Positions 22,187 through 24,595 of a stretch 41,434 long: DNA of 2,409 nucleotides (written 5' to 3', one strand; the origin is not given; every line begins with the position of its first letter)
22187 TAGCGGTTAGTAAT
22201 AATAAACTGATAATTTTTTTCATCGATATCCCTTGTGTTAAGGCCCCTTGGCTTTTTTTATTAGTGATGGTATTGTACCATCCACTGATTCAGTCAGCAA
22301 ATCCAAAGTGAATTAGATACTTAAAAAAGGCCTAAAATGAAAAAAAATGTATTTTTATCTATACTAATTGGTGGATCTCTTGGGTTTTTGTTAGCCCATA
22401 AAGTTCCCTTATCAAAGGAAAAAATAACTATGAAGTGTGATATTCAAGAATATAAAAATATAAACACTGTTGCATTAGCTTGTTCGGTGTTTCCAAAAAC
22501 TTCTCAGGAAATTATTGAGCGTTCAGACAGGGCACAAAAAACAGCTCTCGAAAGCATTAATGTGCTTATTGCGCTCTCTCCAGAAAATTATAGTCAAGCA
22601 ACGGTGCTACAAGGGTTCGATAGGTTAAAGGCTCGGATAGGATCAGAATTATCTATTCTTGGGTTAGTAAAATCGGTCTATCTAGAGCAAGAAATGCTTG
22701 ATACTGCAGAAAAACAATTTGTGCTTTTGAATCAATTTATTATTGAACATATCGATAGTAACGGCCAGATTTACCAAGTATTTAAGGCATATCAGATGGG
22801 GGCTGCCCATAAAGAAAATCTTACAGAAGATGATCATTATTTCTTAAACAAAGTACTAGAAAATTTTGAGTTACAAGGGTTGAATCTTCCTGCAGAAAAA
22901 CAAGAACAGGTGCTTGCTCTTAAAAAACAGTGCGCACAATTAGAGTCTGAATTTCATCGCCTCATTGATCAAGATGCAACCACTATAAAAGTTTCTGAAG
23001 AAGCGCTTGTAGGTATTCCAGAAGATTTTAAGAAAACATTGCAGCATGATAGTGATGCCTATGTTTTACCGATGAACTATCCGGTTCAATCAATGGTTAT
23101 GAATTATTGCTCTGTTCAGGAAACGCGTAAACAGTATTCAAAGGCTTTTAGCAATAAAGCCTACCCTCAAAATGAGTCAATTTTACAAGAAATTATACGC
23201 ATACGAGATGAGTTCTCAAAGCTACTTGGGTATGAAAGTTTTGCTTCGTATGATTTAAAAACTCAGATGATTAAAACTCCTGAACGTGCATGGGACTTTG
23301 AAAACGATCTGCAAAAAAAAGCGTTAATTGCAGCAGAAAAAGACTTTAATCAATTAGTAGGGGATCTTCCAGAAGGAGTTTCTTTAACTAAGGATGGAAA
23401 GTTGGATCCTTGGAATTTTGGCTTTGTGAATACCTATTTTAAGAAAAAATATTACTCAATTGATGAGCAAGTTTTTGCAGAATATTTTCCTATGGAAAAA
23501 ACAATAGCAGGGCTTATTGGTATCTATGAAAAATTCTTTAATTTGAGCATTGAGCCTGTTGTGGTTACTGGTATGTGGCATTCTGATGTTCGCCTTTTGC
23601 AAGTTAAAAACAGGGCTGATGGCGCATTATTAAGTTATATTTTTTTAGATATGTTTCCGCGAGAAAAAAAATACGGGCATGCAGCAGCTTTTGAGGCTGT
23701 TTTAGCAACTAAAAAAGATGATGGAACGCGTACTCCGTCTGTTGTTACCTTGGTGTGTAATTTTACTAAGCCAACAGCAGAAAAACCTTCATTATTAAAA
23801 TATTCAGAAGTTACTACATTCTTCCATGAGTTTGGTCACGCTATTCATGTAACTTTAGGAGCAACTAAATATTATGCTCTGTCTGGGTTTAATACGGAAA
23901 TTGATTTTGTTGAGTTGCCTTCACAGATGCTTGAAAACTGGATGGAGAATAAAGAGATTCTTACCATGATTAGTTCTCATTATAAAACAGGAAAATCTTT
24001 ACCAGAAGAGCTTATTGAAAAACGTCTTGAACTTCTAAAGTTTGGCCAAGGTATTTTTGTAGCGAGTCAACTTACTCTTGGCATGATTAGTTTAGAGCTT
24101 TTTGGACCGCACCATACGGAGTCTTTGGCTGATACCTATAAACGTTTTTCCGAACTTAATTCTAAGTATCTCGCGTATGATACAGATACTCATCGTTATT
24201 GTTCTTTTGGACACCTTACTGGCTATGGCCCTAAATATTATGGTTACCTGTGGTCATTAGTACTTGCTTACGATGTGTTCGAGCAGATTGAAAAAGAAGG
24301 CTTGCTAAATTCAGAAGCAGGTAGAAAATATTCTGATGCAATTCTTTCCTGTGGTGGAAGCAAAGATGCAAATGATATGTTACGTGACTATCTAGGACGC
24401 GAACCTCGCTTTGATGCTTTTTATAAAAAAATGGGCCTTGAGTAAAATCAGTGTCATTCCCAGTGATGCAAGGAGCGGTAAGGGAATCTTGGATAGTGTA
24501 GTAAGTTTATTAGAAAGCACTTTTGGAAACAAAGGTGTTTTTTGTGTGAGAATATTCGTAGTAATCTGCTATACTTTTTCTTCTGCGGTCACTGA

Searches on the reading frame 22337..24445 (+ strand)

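Call 15: search_protein_families(library=ncbifam, proteins=[window:22337-24445:+], max_evalue=0.00001)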
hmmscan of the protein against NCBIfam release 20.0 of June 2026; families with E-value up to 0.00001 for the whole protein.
window:22337-24445:+ (702 aa): 2 families
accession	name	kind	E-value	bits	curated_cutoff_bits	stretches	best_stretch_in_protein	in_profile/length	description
NF008159.0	PRK10911.1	equivalog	1.2e-97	327.9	927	1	65-701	28-678/680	oligopeptidase A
NF007624.0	PRK10280.1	equivalog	2.1e-67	227.8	944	1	119-702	80-680/681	peptidyl-dipeptidase Dcp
